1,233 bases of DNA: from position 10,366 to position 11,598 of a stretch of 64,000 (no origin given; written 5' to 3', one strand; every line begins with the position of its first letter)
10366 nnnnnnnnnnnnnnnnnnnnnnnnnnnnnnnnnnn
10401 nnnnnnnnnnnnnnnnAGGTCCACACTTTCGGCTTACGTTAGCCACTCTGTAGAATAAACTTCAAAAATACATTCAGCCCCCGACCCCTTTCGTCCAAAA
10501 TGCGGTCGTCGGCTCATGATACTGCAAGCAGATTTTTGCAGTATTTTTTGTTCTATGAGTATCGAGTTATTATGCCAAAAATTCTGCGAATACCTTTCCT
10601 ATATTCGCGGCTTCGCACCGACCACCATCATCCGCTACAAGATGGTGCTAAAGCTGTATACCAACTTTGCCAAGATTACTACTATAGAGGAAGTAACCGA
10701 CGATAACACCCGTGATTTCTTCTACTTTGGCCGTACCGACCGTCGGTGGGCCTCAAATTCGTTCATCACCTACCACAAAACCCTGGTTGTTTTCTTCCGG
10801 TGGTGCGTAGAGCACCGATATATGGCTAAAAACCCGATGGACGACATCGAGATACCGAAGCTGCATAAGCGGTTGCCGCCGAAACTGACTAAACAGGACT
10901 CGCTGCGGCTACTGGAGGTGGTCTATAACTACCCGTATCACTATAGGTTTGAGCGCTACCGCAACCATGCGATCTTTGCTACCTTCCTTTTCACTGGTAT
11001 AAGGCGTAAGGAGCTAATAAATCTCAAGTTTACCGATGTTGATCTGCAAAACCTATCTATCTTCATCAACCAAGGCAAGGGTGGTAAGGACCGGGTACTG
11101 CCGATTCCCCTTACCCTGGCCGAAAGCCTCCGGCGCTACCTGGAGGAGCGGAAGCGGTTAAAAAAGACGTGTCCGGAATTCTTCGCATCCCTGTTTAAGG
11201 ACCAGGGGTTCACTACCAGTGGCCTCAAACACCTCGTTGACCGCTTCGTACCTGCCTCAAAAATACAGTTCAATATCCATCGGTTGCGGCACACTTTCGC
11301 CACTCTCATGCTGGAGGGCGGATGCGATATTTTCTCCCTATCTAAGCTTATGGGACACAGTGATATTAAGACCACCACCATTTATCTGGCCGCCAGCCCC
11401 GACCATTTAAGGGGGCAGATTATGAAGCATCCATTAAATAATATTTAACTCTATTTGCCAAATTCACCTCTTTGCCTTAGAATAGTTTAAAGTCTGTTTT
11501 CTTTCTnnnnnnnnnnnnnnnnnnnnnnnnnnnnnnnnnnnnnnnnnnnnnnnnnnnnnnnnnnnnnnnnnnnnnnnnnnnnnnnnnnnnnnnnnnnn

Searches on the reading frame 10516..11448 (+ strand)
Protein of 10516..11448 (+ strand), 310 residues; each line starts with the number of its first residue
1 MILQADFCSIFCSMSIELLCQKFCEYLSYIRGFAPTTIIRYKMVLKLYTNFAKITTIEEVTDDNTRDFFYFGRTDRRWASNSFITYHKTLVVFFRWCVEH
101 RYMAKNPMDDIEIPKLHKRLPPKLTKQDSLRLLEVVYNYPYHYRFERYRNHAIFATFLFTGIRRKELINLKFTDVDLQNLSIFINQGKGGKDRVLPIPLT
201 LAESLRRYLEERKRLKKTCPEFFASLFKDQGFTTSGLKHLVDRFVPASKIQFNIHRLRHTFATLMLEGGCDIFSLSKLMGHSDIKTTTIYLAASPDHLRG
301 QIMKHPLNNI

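Call 3: search_protein_families(library=pfam, proteins=[window:10516-11448:+], max_evalue=1)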
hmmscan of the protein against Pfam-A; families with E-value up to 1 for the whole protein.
window:10516-11448:+ (310 aa): 4 families
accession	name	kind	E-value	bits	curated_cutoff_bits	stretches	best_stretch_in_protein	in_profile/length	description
PF00589.27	Phage_integrase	-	4.9e-29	101.7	27.1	1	125-295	4-170/172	Phage integrase family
PF13495.12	Phage_int_SAM_4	-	5.1e-07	30.4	27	1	19-102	1-83/85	Phage integrase, N-terminal SAM-like domain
PF02899.23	Phage_int_SAM_1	-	2.9e-05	24.7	22.3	1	21-97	2-79/83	Phage integrase, N-terminal SAM-like domain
PF13102.12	Phage_int_SAM_5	-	0.00011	22.9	22.3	1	34-109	18-94/98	Phage integrase SAM-like domain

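Call 4: search_protein_families(library=padloc, proteins=[window:10516-11448:+], max_evalue=1)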
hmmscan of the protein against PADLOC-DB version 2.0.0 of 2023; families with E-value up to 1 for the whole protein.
window:10516-11448:+ (310 aa): 0 families

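Call 5: search_protein_families(library=ncbifam, proteins=[window:10516-11448:+], max_evalue=1)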
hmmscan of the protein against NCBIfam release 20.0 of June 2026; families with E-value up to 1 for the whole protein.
window:10516-11448:+ (310 aa): 13 families
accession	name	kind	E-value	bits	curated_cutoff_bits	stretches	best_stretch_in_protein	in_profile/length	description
NF040815.2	recomb_XerA_Arch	equivalog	6.1e-49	166.9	220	1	22-299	2-260/263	site-specific tyrosine recombinase/integron integrase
TIGR02224.1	recomb_XerC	equivalog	1.9e-46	158.8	335.15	1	21-300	1-284/295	tyrosine recombinase XerC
TIGR02225.1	recomb_XerD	equivalog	6.9e-46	156.9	329.6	1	21-306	1-288/290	site-specific tyrosine recombinase XerD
NF001399.0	PRK00283.1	subfamily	2.2e-41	142.1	279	1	19-307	8-298/300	tyrosine recombinase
NF002331.0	PRK01287.1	subfamily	2.8e-38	131.8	371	1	76-299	93-318/365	site-specific tyrosine recombinase XerC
TIGR02249.1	integrase_gron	subfamily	8.4e-27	94.3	265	2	30-216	11-184/315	integron integrase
NF003462.0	PRK05084.1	equivalog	1.1e-25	90.2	267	2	142-301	189-352/360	tyrosine recombinase XerS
NF011946.0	PRK15417.1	equivalog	1.9e-18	66.7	435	2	108-210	101-193/337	integron integrase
NF007370.0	PRK09870.1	subfamily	1.3e-07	31.5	221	1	149-295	33-181/200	tyrosine-type DNA invertase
NF041502.1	integrase_1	equivalog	2.8e-07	29.7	350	1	249-298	316-365/484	site-specific integrase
NF007371.0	PRK09871.1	subfamily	1e-06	28.5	222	1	159-297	37-178/198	tyrosine-type DNA invertase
NF047926.1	integrase_GmtZ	equivalog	0.0013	16.8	600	1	239-302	415-479/784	gamma-mobile-trio integrase GmtZ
NF002685.0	PRK02436.1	equivalog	0.018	14.9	178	1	157-283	121-236/245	site-specific tyrosine recombinase XerD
